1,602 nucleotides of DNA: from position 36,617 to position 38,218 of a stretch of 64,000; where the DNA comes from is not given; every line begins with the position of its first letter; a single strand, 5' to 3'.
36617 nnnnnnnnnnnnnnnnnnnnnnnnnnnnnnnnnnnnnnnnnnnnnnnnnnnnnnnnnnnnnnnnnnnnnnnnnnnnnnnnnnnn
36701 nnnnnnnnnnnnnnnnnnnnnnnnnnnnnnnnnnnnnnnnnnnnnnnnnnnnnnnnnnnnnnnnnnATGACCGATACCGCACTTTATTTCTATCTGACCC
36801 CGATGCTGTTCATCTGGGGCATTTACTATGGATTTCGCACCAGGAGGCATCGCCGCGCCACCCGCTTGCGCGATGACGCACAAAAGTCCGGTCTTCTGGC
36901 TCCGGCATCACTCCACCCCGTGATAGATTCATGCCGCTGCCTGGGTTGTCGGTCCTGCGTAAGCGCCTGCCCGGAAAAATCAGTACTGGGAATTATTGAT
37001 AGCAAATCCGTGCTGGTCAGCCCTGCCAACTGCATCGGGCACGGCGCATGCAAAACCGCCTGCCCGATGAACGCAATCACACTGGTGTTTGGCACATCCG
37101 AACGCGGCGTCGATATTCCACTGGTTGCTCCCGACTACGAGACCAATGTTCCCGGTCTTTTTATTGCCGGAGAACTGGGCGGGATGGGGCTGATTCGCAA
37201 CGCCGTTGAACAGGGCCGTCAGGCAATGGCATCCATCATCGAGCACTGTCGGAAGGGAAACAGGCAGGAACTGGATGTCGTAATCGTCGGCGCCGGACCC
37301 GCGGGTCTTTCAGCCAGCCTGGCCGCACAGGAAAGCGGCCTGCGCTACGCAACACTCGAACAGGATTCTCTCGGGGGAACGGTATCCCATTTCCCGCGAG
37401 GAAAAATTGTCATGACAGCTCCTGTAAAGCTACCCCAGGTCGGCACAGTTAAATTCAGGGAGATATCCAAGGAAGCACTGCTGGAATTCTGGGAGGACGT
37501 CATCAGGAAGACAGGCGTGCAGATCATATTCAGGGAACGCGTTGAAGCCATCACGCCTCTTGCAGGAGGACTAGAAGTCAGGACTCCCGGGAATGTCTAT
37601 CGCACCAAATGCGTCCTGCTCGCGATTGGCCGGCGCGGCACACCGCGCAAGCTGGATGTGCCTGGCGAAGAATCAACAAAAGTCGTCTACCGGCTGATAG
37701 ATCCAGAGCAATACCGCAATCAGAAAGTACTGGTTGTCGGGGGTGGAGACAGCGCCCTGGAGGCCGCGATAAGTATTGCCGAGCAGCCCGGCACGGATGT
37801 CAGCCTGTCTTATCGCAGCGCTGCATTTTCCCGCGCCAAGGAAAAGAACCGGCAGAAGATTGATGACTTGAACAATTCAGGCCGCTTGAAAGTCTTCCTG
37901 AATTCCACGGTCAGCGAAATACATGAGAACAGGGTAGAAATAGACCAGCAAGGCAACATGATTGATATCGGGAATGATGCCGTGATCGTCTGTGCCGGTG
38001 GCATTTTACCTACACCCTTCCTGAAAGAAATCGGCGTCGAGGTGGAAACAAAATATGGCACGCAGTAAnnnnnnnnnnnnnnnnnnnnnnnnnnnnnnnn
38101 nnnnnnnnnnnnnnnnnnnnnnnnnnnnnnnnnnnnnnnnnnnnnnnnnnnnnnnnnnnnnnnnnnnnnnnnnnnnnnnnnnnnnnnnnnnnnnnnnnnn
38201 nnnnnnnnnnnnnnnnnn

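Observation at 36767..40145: Membrane-anchored ferredoxin/flavoprotein oxidoreductase translationally coupled to a periplasmic Sel1 + 15-ankyrin-repeat protein, divergent from the cytochrome operon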

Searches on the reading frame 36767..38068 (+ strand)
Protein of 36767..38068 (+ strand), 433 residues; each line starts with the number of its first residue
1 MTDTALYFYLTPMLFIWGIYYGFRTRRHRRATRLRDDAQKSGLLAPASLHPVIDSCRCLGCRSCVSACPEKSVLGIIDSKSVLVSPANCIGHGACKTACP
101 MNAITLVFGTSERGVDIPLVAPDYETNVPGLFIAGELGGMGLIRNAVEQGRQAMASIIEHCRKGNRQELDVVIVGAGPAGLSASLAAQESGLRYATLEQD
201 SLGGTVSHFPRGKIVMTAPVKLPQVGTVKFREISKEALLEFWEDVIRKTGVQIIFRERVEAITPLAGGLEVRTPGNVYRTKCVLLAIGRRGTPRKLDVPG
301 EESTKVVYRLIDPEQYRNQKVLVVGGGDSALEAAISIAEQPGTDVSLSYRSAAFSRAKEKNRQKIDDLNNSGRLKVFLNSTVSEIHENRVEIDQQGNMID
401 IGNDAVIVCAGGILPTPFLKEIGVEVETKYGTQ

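Call 3: search_protein_families(library=pfam, proteins=[window:36767-38068:+], max_evalue=0.01)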
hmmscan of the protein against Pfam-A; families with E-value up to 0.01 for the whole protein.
window:36767-38068:+ (433 aa): 26 families (the best 25 are shown)
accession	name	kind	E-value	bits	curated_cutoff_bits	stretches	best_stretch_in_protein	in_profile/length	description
PF13738.12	Pyr_redox_3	-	2.8e-41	142.2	30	1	172-427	1-282/305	Pyridine nucleotide-disulphide oxidoreductase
PF07992.20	Pyr_redox_2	-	2.2e-24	86.8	26.1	1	170-427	2-253/291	Pyridine nucleotide-disulphide oxidoreductase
PF12797.12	Fer4_2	-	1.2e-09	37.9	24.5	2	50-70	2-22/22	4Fe-4S binding domain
PF03486.20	HI0933_like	-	2e-09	37.7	50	1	170-200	2-32/244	HI0933-like protein Rossmann domain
PF01946.23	Thi4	-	2.4e-09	37.2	26.2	1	167-204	16-55/235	Thi4 family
PF13237.11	Fer4_10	-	9.1e-09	35.6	25.5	1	51-100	2-53/53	4Fe-4S dicluster domain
PF01266.30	DAO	-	1.3e-08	35.2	27.9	1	170-257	1-86/353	FAD dependent oxidoreductase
PF00070.33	Pyr_redox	-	3.7e-08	34.2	22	1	320-389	1-70/82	Pyridine nucleotide-disulphide oxidoreductase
PF00890.30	FAD_binding_2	-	3.9e-08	33.3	20.4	1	170-216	1-47/414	FAD binding domain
PF12838.12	Fer4_7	-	7.2e-08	33.2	27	1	57-103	1-52/52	4Fe-4S dicluster domain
PF14697.11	Fer4_21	-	7.5e-07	29.6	35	1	52-106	2-59/59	4Fe-4S dicluster domain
PF12837.12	Fer4_6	-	7.9e-07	29.2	25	1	51-70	2-21/24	4Fe-4S binding domain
PF12831.13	FAD_oxidored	-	9.9e-07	28.8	27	1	170-216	1-48/416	FAD dependent oxidoreductase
PF01134.28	GIDA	-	5.3e-06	26.2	22.1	0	170-195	1-26/391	Glucose inhibited division protein A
PF00037.32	Fer4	-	1.1e-05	25.4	21.1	1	84-105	3-24/24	4Fe-4S binding domain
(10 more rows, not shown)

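Call 4: search_protein_families(library=ncbifam, proteins=[window:36767-38068:+], max_evalue=0.01)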
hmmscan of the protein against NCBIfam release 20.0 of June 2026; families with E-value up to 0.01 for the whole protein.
window:36767-38068:+ (433 aa): 145 families (the best 25 are shown)
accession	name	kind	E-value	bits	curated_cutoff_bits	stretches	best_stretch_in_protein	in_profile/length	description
TIGR04018.1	Bthiol_YpdA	hypoth_equivalog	6.3e-46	156.6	339.9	1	170-429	1-264/316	YpdA family putative bacillithiol disulfide reductase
TIGR01292.1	TRX_reduct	equivalog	1.4e-22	79.8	343.45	1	170-389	2-207/300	thioredoxin-disulfide reductase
TIGR03140.1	AhpF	equivalog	1.3e-16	60.2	502.9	1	127-349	170-383/515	alkyl hydroperoxide reductase subunit F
NF009410.0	PRK12771.1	subfamily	4.5e-13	48.6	516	3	55-108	510-564/566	NAD(P)-binding protein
TIGR01350.1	lipoamide_DH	equivalog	6.5e-13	48.2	408.8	2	169-205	2-38/461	dihydrolipoyl dehydrogenase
TIGR02053.1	MerA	equivalog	1.3e-11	44.1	454.45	1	169-426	1-282/465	mercury(II) reductase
TIGR03143.1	AhpF_homolog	hypoth_equivalog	1.7e-11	43.4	687.65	1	169-384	5-204/555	putative alkyl hydroperoxide reductase F subunit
NF040770.1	hetero_SS_HdrA2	exception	1.8e-11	42.9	1100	1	41-111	562-630/777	CoB-CoM heterodisulfide reductase HdrA2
TIGR00275.1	TIGR00275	subfamily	3.2e-10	39.4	183.8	1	236-293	106-163/401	aminoacetone oxidase family FAD-binding enzyme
NF003585.0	PRK05249.1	equivalog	4.9e-10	38.6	465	1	166-208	4-47/464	Si-specific NAD(P)(+) transhydrogenase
NF004776.0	PRK06116.1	equivalog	6e-10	38.7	480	2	240-411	97-262/450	glutathione-disulfide reductase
NF045599.1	bili_reduct_long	exception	1.1e-09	37.1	750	1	166-412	379-599/641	bilirubin reductase, long form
NF040864.1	HgcB_ferredoxin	equivalog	1.5e-09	37.6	99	1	54-109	12-66/93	mercury methylation ferredoxin HgcB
NF041891.1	hdrA_Methbact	equivalog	1.9e-09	36.3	1300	1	52-107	568-621/762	ferredoxin:CoB-CoM heterodisulfide reductase subunit HdrA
NF006130.0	PRK08274.1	equivalog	2.7e-09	36.4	369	1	166-250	3-81/467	FAD-dependent tricarballylate dehydrogenase TcuA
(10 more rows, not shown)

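Call 7: find_homologous_proteins(query=window:36767-38068:+)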
Query window:36767-38068:+ (433 aa): 8000 proteins with E <= 0.001 among 8000 candidates; the best 120 are listed.
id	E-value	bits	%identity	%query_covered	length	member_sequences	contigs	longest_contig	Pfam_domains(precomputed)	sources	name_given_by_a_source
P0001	2.5e-276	934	96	100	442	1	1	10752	PF14697.12,PF13450.13,PF07992.21,PF12837.13,PF00070.34,PF03486.21,PF12838.13,PF01134.29,PF12831.14,PF01946.24,PF01266.31,PF12797.13,PF00890.31,PF00037.33,PF13738.13,PF13237.12,PF13187.12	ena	-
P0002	7.4e-273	923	95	100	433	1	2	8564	PF14697.12,PF13450.13,PF07992.21,PF12837.13,PF00070.34,PF03486.21,PF12838.13,PF01134.29,PF12831.14,PF01946.24,PF01266.31,PF12797.13,PF00890.31,PF00037.33,PF13738.13,PF13237.12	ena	-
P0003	6.2e-258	873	90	100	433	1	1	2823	PF14697.12,PF13450.13,PF07992.21,PF12837.13,PF00070.34,PF03486.21,PF12838.13,PF01134.29,PF12831.14,PF01946.24,PF01266.31,PF12797.13,PF00890.31,PF00037.33,PF13738.13,PF13237.12,PF13183.12,PF13187.12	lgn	-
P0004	8.2e-258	873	89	100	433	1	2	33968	PF14697.12,PF07992.21,PF12837.13,PF03486.21,PF12838.13,PF12831.14,PF01946.24,PF01266.31,PF12797.13,PF00890.31,PF13738.13,PF13237.12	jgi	-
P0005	1.0e-257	873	90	100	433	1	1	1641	PF14697.12,PF13450.13,PF07992.21,PF12837.13,PF00070.34,PF03486.21,PF12838.13,PF12831.14,PF01946.24,PF01266.31,PF13434.13,PF12797.13,PF00890.31,PF00037.33,PF13738.13,PF13237.12,PF13187.12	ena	-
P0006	6.6e-254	860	88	100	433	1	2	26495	PF14697.12,PF13450.13,PF07992.21,PF00070.34,PF03486.21,PF12838.13,PF01134.29,PF12831.14,PF01946.24,PF01266.31,PF12797.13,PF00890.31,PF00037.33,PF13738.13,PF13237.12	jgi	-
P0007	2.2e-253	858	88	100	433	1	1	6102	PF14697.12,PF07992.21,PF00070.34,PF03486.21,PF12838.13,PF12831.14,PF01946.24,PF01266.31,PF12797.13,PF00890.31,PF13738.13,PF13237.12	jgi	jgi:thioredoxin reductase (NADPH)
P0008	6.6e-253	857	88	100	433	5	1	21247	PF14697.12,PF07992.21,PF12837.13,PF00070.34,PF03486.21,PF12838.13,PF01134.29,PF12831.14,PF01946.24,PF01266.31,PF12797.13,PF00890.31,PF13738.13,PF13237.12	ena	-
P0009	2.9e-250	848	87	100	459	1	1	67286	PF14697.12,PF07992.21,PF00070.34,PF03486.21,PF12838.13,PF12831.14,PF01946.24,PF01266.31,PF12797.13,PF00890.31,PF00037.33,PF13738.13,PF13237.12,PF13187.12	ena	-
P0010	1.4e-249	846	87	100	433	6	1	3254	PF14697.12,PF07992.21,PF00070.34,PF03486.21,PF12838.13,PF12831.14,PF01946.24,PF01266.31,PF12797.13,PF00890.31,PF00037.33,PF13738.13,PF13237.12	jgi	-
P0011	2.9e-235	799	81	100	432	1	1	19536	PF14697.12,PF07992.21,PF12837.13,PF00070.34,PF03486.21,PF12838.13,PF01946.24,PF01266.31,PF12797.13,PF00890.31,PF00037.33,PF13738.13,PF13237.12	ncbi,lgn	ncbi:MAG: NAD(P)-binding domain-containing protein [Pseudomonadota bacterium]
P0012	4.3e-234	795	81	100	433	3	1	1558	PF14697.12,PF07992.21,PF12837.13,PF00070.34,PF03486.21,PF12838.13,PF12831.14,PF01946.24,PF01266.31,PF13434.13,PF12797.13,PF00890.31,PF00037.33,PF13738.13,PF13237.12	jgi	jgi:thioredoxin reductase/Pyruvate/2-oxoacid:ferredoxin oxidoreductase delta subunit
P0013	1.0e-233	794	82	100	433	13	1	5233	PF14697.12,PF07992.21,PF12837.13,PF00070.34,PF03486.21,PF12838.13,PF12831.14,PF01946.24,PF01266.31,PF12797.13,PF00890.31,PF00037.33,PF13738.13,PF13237.12,PF13183.12,PF13187.12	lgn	-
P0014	3.7e-233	792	82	100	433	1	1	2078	PF14697.12,PF07992.21,PF12837.13,PF00070.34,PF03486.21,PF12838.13,PF12831.14,PF01946.24,PF01266.31,PF12797.13,PF00890.31,PF00037.33,PF13738.13,PF13237.12,PF13183.12,PF13187.12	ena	-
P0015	4.1e-232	788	81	100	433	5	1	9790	PF14697.12,PF07992.21,PF12837.13,PF00070.34,PF03486.21,PF12838.13,PF12831.14,PF01946.24,PF01266.31,PF12797.13,PF00890.31,PF00037.33,PF13738.13,PF13237.12,PF13183.12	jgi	jgi:thioredoxin reductase (NADPH)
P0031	1.7e-221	753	76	100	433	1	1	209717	PF14697.12,PF07992.21,PF12837.13,PF00070.34,PF03486.21,PF12838.13,PF12831.14,PF01946.24,PF01266.31,PF13434.13,PF12797.13,PF00890.31,PF00037.33,PF13738.13,PF25160.2,PF13237.12,PF13187.12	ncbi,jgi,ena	jgi:thioredoxin reductase/NAD-dependent dihydropyrimidine dehydrogenase PreA subunit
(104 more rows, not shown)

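Call 9: find_encoding_contigs(protein=window:36767-38068:+, flank=10000, max_places=4)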
Protein window:36767-38068:+ (433 aa): no gene with exactly this product is on record in the collection.

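Call 10: find_encoding_contigs(protein=P0031, flank=8000, max_places=3)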
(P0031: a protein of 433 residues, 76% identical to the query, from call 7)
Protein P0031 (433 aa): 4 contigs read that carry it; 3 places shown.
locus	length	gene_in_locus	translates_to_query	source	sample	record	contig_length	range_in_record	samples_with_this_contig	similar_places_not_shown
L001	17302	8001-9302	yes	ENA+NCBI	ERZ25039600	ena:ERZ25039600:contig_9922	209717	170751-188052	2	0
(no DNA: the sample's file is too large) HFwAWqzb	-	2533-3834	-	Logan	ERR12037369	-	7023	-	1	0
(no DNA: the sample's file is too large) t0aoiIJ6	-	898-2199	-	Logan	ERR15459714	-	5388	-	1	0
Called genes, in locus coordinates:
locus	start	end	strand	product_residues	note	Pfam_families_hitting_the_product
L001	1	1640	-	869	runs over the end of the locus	PF05036:SPOR (faint)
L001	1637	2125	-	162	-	-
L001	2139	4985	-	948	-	-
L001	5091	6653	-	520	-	PF02085:Cytochrom_CIII (faint), PF14522:Cytochrome_C7 (faint), PF14537:Cytochrom_c3_2 (faint)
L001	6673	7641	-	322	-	-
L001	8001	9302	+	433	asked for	PF00037:Fer4 (weak), PF12797:Fer4_2 (weak), PF12837:Fer4_6 (weak), PF13237:Fer4_10, PF14697:Fer4_21, PF00890:FAD_binding_2 (weak), PF07992:Pyr_redox_2, PF13738:Pyr_redox_3, +9 more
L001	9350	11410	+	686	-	-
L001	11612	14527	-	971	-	PF03993:DUF349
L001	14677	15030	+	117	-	PF09831:DUF2058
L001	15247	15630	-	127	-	-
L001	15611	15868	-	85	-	-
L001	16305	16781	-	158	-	-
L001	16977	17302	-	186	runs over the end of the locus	PF04204:HTS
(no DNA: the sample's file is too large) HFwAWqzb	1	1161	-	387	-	?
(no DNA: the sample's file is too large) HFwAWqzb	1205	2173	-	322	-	-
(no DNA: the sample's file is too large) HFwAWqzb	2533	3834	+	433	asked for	PF00037:Fer4 (weak), PF12797:Fer4_2 (weak), PF12837:Fer4_6 (weak), PF13237:Fer4_10, PF14697:Fer4_21, PF00890:FAD_binding_2 (weak), PF07992:Pyr_redox_2, PF13738:Pyr_redox_3, +9 more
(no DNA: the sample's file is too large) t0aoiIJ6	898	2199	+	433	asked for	PF00037:Fer4 (weak), PF12797:Fer4_2 (weak), PF12837:Fer4_6 (weak), PF13237:Fer4_10, PF14697:Fer4_21, PF00890:FAD_binding_2 (weak), PF07992:Pyr_redox_2, PF13738:Pyr_redox_3, +9 more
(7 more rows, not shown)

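Call 12: find_related_loci(query=A1, collection=genome_contigs, flank=10000)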
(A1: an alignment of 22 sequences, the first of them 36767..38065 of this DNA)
Query A1 (433 aa) in genome_contigs; peptide patterns used: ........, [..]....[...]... (x = any residue, [..] = any of these).
600 stretches matched a pattern (row limit reached: there are more); 587 encode a relative of the query (tblastn E <= 1e-3); the best 80 are kept; 80 distinct loci.
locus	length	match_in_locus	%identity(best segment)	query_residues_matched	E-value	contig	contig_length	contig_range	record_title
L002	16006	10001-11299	79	1-433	0e+0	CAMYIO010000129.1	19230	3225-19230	MAG: uncultured Ectothiorhodospiraceae bacterium isolate FCS_Gamma_055 genome assembly, contig: scaffold_6874, whole gen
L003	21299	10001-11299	76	1-433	0e+0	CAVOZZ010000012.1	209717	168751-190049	MAG: uncultured Gammaproteobacteria bacterium isolate MFD09779.bin.2.146 genome assembly, contig: contig_9922, whole gen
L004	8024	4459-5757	74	1-433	0e+0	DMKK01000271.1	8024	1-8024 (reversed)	MAG TPA_asm: Gammaproteobacteria bacterium isolate UBA9214 contig_15694, whole genome shotgun sequence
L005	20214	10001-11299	67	1-433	0e+0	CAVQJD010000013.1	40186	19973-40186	MAG: uncultured Gammaproteobacteria bacterium isolate MFD09779.bin.2.64 genome assembly, contig: contig_59630, whole gen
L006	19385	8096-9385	64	3-432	0e+0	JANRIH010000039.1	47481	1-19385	MAG: Hyphomicrobium sp. isolate bins.254 k141_2148261, whole genome shotgun sequence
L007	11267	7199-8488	65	3-432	0e+0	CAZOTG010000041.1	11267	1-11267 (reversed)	MAG TPA_asm: uncultured Chromatiaceae bacterium isolate binchicken_co150_558 genome assembly, contig: NODE_13933_length_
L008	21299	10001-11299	63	1-432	0e+0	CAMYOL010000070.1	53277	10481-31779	MAG: uncultured Ectothiorhodospiraceae bacterium isolate ES_Gamma_064 genome assembly, contig: scaffold_718, whole genom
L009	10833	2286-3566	63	6-432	0e+0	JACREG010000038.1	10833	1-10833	MAG: Gammaproteobacteria bacterium isolate NC_groundwater_1693_Pr3_B-0.1um_62_12 SR-2_scaffold_141_860593, whole genome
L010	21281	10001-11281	64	6-432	0e+0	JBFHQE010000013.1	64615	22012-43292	MAG: Thiohalobacteraceae bacterium isolate Mix_sand08.2021.06.G.65 k141_177860_length_64615_cov_12.0541, whole genome sh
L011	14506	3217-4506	63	3-432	0e+0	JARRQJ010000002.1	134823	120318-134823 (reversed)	MAG: Gammaproteobacteria bacterium isolate Spart_199_MAG scaffold_9, whole genome shotgun sequence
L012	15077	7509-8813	62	5-432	1e-180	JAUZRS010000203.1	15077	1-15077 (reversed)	MAG: Gammaproteobacteria bacterium isolate 12ROV5_HD12-AMOR20_M1286 AMOR20_M1286_contig203, whole genome shotgun sequenc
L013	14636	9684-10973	63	7-432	1e-179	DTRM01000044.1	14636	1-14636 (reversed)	MAG TPA_asm: Chromatiaceae bacterium isolate UWMA-0025 NODE_1933_length_14636_cov_0.722088, whole genome shotgun sequenc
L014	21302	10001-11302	62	1-432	4e-179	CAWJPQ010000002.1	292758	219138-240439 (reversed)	MAG: uncultured Gammaproteobacteria bacterium isolate MFD02923.bin.2.11 genome assembly, contig: contig_14106, whole gen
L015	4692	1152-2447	63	5-433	0e+0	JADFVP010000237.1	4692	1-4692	MAG: Proteobacteria bacterium isolate C1.bin.21 k83_5390033, whole genome shotgun sequence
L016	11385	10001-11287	62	4-432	1e-178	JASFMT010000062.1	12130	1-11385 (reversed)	MAG: Gammaproteobacteria bacterium isolate D0817S02metaG_Bin_335 D0817S02metaG_FD_scaffold_873_c1, whole genome shotgun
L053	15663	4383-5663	61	6-432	7e-170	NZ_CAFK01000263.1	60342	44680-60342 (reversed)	Bradyrhizobium sp. STM 3843, whole genome shotgun sequence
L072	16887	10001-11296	59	1-433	5e-167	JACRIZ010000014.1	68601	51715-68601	MAG: Rhodocyclales bacterium isolate NC_groundwater_1816_Pr3_B-0.1um_66_141 SR-2_scaffold_141_266134, whole genome shotg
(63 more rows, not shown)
